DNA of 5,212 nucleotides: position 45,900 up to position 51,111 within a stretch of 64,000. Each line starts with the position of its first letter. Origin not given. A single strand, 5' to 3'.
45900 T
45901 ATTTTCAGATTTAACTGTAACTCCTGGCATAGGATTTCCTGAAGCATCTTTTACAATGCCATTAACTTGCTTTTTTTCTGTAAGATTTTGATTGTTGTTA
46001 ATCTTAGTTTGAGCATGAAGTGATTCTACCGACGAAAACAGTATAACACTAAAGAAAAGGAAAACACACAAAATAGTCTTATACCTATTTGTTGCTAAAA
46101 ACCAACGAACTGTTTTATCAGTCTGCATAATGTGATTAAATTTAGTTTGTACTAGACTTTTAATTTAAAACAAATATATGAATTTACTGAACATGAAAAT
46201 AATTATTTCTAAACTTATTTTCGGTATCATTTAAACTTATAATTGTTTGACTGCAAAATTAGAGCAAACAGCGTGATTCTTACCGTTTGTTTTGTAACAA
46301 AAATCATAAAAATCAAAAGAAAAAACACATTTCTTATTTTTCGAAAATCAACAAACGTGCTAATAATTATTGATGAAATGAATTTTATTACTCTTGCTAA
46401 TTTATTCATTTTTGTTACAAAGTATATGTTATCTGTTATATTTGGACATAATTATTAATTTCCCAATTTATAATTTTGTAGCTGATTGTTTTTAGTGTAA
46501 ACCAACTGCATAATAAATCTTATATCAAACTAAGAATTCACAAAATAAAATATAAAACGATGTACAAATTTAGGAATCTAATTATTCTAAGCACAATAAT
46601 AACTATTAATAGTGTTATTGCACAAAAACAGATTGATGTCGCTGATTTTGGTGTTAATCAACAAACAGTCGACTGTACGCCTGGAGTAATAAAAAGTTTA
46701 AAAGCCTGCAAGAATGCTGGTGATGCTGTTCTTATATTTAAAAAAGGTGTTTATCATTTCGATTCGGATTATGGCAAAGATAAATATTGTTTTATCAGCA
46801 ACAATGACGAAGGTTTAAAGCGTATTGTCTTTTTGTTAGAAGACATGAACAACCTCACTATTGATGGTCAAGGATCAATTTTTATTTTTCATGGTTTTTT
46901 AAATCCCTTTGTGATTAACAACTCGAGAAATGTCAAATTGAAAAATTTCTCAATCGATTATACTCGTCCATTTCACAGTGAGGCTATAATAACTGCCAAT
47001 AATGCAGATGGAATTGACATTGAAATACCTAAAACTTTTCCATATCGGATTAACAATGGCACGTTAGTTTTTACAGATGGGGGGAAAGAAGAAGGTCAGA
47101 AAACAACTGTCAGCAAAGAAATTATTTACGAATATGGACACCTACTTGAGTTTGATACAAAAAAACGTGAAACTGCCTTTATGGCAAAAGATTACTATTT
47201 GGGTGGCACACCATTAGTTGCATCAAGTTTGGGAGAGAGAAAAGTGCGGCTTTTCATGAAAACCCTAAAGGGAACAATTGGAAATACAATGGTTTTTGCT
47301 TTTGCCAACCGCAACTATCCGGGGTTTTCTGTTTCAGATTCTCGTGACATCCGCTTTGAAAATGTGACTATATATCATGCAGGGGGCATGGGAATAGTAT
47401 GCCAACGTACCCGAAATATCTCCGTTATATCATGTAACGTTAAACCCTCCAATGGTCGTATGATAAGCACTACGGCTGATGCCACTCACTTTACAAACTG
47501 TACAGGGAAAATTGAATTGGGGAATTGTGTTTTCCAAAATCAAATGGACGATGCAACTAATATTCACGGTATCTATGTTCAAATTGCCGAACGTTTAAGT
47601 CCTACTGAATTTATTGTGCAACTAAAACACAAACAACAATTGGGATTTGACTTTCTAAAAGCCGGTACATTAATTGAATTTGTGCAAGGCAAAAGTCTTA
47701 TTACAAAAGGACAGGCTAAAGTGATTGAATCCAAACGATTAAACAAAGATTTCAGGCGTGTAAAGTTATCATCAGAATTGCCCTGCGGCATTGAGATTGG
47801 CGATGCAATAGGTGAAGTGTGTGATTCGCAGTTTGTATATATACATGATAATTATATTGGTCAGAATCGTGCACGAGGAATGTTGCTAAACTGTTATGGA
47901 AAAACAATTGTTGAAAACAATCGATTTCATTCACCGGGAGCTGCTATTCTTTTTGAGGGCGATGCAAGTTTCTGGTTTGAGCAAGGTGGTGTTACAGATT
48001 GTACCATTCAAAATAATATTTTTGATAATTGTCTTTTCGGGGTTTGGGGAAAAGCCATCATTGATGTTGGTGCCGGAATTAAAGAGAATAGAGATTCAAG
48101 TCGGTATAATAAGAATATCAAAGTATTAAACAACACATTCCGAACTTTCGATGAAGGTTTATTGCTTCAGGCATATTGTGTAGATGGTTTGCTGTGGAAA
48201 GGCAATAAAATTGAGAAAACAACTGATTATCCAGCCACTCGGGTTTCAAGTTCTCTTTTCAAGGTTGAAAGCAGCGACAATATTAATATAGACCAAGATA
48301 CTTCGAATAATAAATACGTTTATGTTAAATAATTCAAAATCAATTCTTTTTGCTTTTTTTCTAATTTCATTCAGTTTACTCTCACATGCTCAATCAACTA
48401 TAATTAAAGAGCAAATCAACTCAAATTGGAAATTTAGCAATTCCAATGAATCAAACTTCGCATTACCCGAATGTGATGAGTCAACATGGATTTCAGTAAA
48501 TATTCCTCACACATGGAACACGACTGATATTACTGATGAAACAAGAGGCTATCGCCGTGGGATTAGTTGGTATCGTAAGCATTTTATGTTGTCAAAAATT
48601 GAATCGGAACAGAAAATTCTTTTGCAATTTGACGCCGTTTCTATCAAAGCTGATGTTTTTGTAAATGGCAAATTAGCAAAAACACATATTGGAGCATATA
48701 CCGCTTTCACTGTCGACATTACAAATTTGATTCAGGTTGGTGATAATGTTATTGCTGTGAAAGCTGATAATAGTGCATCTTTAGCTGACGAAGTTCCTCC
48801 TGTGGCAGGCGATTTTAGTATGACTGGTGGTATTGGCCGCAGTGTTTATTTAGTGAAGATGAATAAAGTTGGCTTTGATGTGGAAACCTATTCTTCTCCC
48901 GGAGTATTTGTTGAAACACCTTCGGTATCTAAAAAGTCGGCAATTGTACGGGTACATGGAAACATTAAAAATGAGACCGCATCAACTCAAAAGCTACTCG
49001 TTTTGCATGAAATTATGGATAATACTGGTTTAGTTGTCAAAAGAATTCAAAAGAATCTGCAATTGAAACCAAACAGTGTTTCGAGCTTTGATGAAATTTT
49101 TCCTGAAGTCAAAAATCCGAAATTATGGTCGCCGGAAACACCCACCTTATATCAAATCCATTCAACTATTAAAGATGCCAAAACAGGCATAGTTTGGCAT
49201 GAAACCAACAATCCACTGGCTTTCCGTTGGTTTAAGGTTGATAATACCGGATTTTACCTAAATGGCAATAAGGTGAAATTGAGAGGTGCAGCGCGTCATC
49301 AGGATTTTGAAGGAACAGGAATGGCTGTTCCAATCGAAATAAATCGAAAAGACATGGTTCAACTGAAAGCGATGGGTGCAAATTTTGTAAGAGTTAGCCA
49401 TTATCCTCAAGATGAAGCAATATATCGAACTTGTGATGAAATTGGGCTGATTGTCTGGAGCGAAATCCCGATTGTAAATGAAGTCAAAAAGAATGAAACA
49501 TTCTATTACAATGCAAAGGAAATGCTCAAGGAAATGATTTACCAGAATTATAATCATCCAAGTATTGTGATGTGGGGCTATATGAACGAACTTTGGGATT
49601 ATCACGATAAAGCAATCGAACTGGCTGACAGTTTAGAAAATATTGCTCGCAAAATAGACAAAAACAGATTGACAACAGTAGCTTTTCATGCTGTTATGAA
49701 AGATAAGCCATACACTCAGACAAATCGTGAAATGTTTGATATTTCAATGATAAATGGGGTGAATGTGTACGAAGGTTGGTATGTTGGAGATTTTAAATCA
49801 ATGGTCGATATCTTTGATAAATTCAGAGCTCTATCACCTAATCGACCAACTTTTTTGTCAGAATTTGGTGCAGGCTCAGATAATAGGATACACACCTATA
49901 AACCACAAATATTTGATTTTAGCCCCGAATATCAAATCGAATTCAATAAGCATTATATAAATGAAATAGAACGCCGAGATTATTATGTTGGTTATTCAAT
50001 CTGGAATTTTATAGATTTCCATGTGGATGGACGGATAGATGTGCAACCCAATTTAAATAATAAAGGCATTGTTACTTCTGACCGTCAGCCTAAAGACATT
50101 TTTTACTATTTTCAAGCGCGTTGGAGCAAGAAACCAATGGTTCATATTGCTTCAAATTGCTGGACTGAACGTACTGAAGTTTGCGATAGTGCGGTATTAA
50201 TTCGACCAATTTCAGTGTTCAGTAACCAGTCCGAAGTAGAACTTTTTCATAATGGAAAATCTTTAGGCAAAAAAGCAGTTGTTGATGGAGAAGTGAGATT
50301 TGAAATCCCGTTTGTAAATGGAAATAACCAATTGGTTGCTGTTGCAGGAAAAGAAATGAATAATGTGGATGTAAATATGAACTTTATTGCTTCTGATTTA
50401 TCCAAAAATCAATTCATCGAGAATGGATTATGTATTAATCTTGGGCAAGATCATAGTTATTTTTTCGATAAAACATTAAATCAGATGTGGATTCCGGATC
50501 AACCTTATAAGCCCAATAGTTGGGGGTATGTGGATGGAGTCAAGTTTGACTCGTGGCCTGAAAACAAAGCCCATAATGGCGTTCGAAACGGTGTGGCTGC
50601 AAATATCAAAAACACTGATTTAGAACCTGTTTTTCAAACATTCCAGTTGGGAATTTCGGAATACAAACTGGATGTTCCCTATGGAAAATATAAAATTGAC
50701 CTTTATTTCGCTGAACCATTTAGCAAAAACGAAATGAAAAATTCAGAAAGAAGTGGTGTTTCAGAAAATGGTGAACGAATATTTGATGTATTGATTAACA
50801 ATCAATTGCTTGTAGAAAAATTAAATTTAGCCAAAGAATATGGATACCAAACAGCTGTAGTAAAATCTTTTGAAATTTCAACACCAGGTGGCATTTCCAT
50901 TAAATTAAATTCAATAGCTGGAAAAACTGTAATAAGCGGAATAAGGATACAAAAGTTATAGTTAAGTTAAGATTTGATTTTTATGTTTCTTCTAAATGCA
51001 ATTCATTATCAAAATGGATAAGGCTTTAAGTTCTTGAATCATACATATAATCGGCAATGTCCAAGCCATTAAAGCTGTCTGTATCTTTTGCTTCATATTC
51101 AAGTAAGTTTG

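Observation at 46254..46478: The same palindrome sits in the divergent PUL promoter region, at 48 nt (GH110 gene) and 28 nt (susC)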

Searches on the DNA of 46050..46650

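Call 84: search_rna_families(source=window, start=46050, end=46650, threshold=evalue, max_evalue=1)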
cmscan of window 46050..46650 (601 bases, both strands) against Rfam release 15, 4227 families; matches with E-value up to 1: 0.
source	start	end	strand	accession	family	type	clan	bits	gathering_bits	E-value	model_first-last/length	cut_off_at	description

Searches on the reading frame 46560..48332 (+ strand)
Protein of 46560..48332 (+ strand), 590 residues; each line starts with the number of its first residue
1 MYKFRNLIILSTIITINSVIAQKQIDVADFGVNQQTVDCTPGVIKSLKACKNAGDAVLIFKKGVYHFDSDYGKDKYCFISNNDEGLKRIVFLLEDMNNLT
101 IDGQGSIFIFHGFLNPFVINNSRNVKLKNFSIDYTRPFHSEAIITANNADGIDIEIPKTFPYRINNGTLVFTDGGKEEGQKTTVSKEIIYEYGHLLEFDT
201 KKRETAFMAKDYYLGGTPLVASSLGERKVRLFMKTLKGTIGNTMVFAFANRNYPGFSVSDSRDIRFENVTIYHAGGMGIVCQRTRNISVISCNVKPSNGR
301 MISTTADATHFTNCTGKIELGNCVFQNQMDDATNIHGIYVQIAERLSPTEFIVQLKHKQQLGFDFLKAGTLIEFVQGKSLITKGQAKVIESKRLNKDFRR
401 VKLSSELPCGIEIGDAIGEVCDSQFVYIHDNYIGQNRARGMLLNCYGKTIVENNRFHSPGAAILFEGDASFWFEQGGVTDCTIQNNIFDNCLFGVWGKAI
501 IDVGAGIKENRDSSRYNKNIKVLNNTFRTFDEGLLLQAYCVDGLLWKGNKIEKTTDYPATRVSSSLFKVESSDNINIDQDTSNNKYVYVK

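Call 11: search_protein_families(library=pfam, proteins=[window:46560-48332:+])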
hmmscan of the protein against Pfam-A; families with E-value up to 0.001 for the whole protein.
window:46560-48332:+ (590 aa): 3 families
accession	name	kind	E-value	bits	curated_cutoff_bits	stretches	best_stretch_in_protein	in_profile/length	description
PF23764.1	Beta-barrel_GLAA-B_II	-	4e-17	62.6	28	1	352-417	3-67/67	GLAA-B beta-barrel domain II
PF23763.2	Beta-barrel_GLAA-B_I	-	7.6e-12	45.7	28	1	140-234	1-84/95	GLAA-B beta-barrel domain I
PF13229.12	Beta_helix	-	1.6e-08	34.8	25.9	2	249-315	88-157/158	Right handed beta helix region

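Call 13: find_related_loci(query=window:46560-48332:+, collection=genome_contigs, flank=6000)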
Query window:46560-48332:+ (590 aa) in genome_contigs; peptide patterns used: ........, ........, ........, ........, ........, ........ (x = any residue, [..] = any of these).
76 stretches matched a pattern; 4 encode a relative of the query (tblastn E <= 1e-3); 4 distinct loci.
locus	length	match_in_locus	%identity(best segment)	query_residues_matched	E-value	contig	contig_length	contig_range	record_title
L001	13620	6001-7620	68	38-577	0e+0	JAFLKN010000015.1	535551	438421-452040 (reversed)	MAG: Prolixibacteraceae bacterium isolate LaCa_MAG_6 c_000000000005, whole genome shotgun sequence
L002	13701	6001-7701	45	7-583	2e-164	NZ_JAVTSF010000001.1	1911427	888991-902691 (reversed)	Pedobacter nyackensis strain MADA_2608 contig_0001, whole genome shotgun sequence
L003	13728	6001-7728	28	25-586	1e-61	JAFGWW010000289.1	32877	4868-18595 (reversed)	MAG: Planctomycetota bacterium isolate ZodW_Metabat.298 k87_14351426, whole genome shotgun sequence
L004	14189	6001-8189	79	3-590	6e-33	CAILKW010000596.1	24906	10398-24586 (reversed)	MAG: uncultured Bacteroidia bacterium isolate KTt_bin-2223 genome assembly, contig: bin-2223:596/851, whole genome shotg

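Call 17: find_encoding_contigs(protein=window:46560-48332:+, flank=3000, max_places=6)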
Protein window:46560-48332:+ (590 aa): 2 contigs read that carry it; 1 place shown.
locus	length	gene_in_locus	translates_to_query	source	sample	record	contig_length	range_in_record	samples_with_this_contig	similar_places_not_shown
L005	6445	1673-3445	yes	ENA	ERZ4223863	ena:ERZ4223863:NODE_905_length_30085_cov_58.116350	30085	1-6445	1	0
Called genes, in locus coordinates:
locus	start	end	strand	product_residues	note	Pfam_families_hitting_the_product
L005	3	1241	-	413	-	?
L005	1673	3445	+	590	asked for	PF13229:Beta_helix (faint), PF23763:Beta-barrel_GLAA-B_I, PF23764:Beta-barrel_GLAA-B_II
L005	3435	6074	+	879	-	PF02837:Glyco_hydro_2_N, PF13364:BetaGal_ABD2 (weak), PF22666:Glyco_hydro_2_N2, PF00703:Glyco_hydro_2, PF02836:Glyco_hydro_2_C, PF16355:DUF4982, PF11721:Malectin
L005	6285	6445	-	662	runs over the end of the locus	PF01751:Toprim, PF01131:Topoisom_bac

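Call 18: find_homologous_proteins(query=window:46560-48332:+, max_evalue=1e-50)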
Query window:46560-48332:+ (590 aa): 2278 proteins with E <= 1e-50 among 8000 candidates; the best 120 are listed.
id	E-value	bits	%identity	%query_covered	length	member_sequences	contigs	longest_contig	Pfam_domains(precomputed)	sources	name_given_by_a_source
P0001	0.0e+0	1218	90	98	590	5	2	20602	PF13229.13,PF23764.2,PF23763.3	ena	-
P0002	0.0e+0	1172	86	100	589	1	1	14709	PF13229.13,PF23764.2,PF23763.3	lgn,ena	-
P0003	0.0e+0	1060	86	90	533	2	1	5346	PF13229.13,PF23764.2,PF23763.3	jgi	-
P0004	0.0e+0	1043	77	99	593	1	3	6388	PF13229.13,PF23764.2,PF23763.3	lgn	-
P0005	0.0e+0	1041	76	100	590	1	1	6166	PF13229.13,PF23764.2,PF23763.3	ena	-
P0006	0.0e+0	1014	75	99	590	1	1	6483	PF13229.13,PF23764.2,PF23763.3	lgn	-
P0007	1.1e-296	1003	76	95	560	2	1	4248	PF13229.13,PF23764.2,PF23763.3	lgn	-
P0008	3.0e-293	992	75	97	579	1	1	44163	PF13229.13,PF23764.2,PF23763.3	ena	-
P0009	4.8e-293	991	75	97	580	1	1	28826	PF13229.13,PF23764.2,PF23763.3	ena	-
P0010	2.0e-276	936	71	97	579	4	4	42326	PF13229.13,PF23764.2,PF23763.3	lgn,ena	-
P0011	1.9e-274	930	69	97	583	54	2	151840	PF13229.13,PF23764.2,PF23763.3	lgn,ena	-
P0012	2.4e-274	929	71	97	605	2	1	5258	PF13229.13,PF23764.2,PF23763.3,PF05048.20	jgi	-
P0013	2.2e-269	913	69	97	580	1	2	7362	PF13229.13,PF23764.2,PF23763.3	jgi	jgi:hypothetical protein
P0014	8.0e-269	911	70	95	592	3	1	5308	PF13229.13,PF23764.2,PF23763.3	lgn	-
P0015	3.4e-268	909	68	97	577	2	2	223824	PF13229.13,PF23764.2,PF23763.3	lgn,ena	-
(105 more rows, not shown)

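Call 20: find_encoding_contigs(protein=P0001, flank=4000, max_places=4)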
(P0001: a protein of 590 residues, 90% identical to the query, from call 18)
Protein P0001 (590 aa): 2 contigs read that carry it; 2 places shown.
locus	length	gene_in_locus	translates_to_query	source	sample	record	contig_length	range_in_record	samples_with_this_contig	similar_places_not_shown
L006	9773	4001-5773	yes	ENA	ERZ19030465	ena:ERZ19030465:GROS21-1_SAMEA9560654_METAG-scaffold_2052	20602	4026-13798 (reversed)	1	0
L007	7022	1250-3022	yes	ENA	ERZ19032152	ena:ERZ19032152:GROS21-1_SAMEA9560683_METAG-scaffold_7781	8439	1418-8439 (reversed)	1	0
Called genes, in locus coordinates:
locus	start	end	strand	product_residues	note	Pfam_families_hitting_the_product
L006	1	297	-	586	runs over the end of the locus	PF14322:SusD-like_3, PF07980:SusD_RagB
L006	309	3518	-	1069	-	PF13620:CarboxypepD_reg, PF13715:CarbopepD_reg_2, PF07715:Plug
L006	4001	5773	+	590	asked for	PF13229:Beta_helix (faint), PF23763:Beta-barrel_GLAA-B_I, PF23764:Beta-barrel_GLAA-B_II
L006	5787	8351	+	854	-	PF03629:SASA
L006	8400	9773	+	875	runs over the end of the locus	PF02837:Glyco_hydro_2_N, PF13364:BetaGal_ABD2 (faint), PF22666:Glyco_hydro_2_N2, PF00703:Glyco_hydro_2, PF02836:Glyco_hydro_2_C, PF16355:DUF4982, PF11721:Malectin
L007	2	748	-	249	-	?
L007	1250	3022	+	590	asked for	PF13229:Beta_helix (faint), PF23763:Beta-barrel_GLAA-B_I, PF23764:Beta-barrel_GLAA-B_II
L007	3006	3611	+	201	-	-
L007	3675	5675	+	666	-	PF03629:SASA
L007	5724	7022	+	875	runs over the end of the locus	PF02837:Glyco_hydro_2_N, PF13364:BetaGal_ABD2 (faint), PF22666:Glyco_hydro_2_N2, PF00703:Glyco_hydro_2, PF02836:Glyco_hydro_2_C, PF16355:DUF4982, PF11721:Malectin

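Call 21: find_encoding_contigs(protein=P0002, flank=4000, max_places=4)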
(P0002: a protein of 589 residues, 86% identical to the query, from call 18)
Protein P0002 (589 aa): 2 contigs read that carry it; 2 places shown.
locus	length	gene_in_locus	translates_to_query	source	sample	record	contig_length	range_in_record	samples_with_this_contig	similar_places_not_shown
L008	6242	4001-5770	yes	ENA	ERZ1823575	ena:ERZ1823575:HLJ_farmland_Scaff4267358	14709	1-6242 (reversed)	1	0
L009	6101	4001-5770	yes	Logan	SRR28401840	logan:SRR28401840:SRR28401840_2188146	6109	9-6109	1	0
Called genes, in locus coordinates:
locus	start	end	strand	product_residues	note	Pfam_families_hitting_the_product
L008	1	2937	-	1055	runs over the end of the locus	PF13620:CarboxypepD_reg, PF13715:CarbopepD_reg_2, PF07715:Plug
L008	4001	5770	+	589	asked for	PF13229:Beta_helix (faint), PF23763:Beta-barrel_GLAA-B_I, PF23764:Beta-barrel_GLAA-B_II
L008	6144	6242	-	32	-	?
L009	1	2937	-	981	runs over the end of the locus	?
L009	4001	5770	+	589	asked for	PF13229:Beta_helix (faint), PF23763:Beta-barrel_GLAA-B_I, PF23764:Beta-barrel_GLAA-B_II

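Call 22: find_encoding_contigs(protein=P0008, flank=4000, max_places=4)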
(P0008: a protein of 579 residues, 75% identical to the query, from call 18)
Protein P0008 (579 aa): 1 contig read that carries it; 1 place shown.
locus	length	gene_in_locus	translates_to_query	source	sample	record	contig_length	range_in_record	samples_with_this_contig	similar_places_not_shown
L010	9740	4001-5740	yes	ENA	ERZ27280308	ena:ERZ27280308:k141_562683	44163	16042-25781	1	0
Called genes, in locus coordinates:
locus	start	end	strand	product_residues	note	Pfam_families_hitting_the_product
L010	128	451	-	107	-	PF15892:BNR_4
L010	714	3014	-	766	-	PF17291:M60-like_N, PF13402:Peptidase_M60, PF18962:Por_Secre_tail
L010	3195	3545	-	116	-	PF12833:HTH_18, PF00165:HTH_AraC (weak)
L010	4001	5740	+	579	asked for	PF13229:Beta_helix (faint), PF23763:Beta-barrel_GLAA-B_I, PF23764:Beta-barrel_GLAA-B_II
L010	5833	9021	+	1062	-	PF13620:CarboxypepD_reg, PF13715:CarbopepD_reg_2, PF07715:Plug, PF00593:TonB_dep_Rec_b-barrel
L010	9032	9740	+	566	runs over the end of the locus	PF14322:SusD-like_3, PF07980:SusD_RagB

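Call 27: find_encoding_contigs(protein=P0004, flank=4000, max_places=3)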
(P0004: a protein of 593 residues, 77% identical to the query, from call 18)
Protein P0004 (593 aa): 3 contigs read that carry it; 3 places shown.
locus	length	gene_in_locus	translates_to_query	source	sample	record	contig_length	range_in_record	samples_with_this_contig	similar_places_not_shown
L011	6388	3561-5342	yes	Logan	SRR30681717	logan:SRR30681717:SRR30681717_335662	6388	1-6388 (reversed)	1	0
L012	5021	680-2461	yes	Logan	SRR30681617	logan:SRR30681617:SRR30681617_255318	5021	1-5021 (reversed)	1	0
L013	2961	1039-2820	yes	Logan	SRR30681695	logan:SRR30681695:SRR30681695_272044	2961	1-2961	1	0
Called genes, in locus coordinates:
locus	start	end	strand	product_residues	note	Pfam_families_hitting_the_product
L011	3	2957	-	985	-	?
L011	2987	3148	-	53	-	-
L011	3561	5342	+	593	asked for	PF13229:Beta_helix (faint), PF23763:Beta-barrel_GLAA-B_I, PF23764:Beta-barrel_GLAA-B_II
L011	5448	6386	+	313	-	?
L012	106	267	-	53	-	-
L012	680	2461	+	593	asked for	PF13229:Beta_helix (faint), PF23763:Beta-barrel_GLAA-B_I, PF23764:Beta-barrel_GLAA-B_II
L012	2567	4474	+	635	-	PF21152:YgjK_N (faint), PF22422:MGH1-like_GH, PF01204:Trehalase (weak), PF03200:Glyco_hydro_63 (weak)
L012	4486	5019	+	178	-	?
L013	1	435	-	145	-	?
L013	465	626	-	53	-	-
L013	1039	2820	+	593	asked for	PF13229:Beta_helix (faint), PF23763:Beta-barrel_GLAA-B_I, PF23764:Beta-barrel_GLAA-B_II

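Call 28: find_encoding_contigs(protein=P0005, flank=4000, max_places=3)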
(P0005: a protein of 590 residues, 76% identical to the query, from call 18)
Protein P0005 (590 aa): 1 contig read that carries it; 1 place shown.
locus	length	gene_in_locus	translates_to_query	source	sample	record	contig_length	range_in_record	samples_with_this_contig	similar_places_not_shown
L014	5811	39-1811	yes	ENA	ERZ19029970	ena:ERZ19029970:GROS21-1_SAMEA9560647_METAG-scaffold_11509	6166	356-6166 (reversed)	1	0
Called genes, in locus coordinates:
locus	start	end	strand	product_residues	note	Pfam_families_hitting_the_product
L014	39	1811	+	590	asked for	PF13229:Beta_helix (faint), PF23763:Beta-barrel_GLAA-B_I, PF23764:Beta-barrel_GLAA-B_II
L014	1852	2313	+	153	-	PF02837:Glyco_hydro_2_N, PF22666:Glyco_hydro_2_N2, PF13364:BetaGal_ABD2 (weak)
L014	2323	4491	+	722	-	PF00703:Glyco_hydro_2, PF02836:Glyco_hydro_2_C, PF16355:DUF4982, PF11721:Malectin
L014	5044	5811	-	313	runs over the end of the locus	PF00056:Ldh_1_N, PF02866:Ldh_1_C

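Call 29: find_encoding_contigs(protein=P0009, flank=4000, max_places=3)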
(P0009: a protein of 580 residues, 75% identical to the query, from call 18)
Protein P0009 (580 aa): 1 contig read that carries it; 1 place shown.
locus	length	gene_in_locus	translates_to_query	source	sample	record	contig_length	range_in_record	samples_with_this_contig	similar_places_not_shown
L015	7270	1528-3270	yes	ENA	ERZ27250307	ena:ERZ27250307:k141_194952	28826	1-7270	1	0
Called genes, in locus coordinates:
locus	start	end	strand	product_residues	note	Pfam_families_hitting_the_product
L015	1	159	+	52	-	?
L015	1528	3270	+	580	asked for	PF13229:Beta_helix (faint), PF23763:Beta-barrel_GLAA-B_I, PF23764:Beta-barrel_GLAA-B_II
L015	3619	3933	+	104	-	-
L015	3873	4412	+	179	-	PF12762:DDE_Tnp_IS1595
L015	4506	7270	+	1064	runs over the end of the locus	PF13620:CarboxypepD_reg, PF13715:CarbopepD_reg_2, PF07715:Plug, PF00593:TonB_dep_Rec_b-barrel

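Call 42: find_related_loci(query=A1, collection=metagenome_contigs, flank=2500)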
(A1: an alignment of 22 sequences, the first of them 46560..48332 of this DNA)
Query A1 (590 aa) in metagenome_contigs; peptide patterns used: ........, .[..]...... (x = any residue, [..] = any of these).
576 stretches matched a pattern; 534 encode a relative of the query (tblastn E <= 1e-3); the best 80 are kept; 80 distinct loci.
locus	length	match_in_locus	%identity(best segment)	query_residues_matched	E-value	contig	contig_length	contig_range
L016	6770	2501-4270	84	1-590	0e+0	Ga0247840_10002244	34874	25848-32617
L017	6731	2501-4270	84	1-590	0e+0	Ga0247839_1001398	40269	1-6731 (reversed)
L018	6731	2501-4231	69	8-584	0e+0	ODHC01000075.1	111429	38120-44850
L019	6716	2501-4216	69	8-579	0e+0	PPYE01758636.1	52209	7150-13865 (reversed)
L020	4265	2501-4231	68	8-584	0e+0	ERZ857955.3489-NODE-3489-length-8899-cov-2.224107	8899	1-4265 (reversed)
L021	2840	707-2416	68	8-578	0e+0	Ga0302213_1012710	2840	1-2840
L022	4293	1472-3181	68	8-578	0e+0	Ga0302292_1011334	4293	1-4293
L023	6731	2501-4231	66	7-582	0e+0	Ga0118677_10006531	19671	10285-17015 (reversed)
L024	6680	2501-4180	66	21-580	0e+0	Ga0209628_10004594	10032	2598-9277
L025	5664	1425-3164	66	1-579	0e+0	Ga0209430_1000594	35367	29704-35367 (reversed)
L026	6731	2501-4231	66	7-583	0e+0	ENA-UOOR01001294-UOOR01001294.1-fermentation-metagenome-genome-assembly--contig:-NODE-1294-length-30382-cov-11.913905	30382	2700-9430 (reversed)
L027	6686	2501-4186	62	18-579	0e+0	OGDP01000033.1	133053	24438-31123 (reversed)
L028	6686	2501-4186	62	18-579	0e+0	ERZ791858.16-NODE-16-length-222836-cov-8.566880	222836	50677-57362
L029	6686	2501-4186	61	18-579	0e+0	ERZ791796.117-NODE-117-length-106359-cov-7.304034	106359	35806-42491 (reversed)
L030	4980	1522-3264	60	5-582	0e+0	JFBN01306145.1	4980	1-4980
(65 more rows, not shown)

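Call 66: search_protein_families(library=ncbifam, proteins=[window:46560-48332:+], max_evalue=0.01)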
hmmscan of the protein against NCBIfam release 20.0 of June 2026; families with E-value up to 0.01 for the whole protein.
window:46560-48332:+ (590 aa): 0 families

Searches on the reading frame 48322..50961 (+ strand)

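Call 11: search_protein_families(library=pfam, proteins=[window:48322-50961:+])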
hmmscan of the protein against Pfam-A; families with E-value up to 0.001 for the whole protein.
window:48322-50961:+ (879 aa): 7 families
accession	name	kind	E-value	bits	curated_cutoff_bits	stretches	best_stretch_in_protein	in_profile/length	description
PF02836.23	Glyco_hydro_2_C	-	3.1e-35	122.2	21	1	305-602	2-298/302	Glycosyl hydrolases family 2, TIM barrel domain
PF02837.24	Glyco_hydro_2_N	-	2.3e-18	67.1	28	1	31-179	3-167/169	Glycosyl hydrolases family 2, sugar binding domain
PF11721.14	Malectin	-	8.8e-16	58.7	23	1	703-871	3-149/163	Malectin domain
PF00703.27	Glyco_hydro_2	-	4.6e-12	47.1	23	1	199-288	9-97/109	Glycosyl hydrolases family 2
PF16355.11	DUF4982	-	1.8e-10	41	23.9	1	629-678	5-59/61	Domain of unknown function (DUF4982)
PF22666.2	Glyco_hydro_2_N2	-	4.3e-10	40.3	27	1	82-152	50-121/167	Glycosyl hydrolase 2 galactose-binding domain-like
PF13364.12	BetaGal_ABD2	-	2.5e-07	31.8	23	1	52-150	2-108/112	Beta-galactosidase second all-beta domain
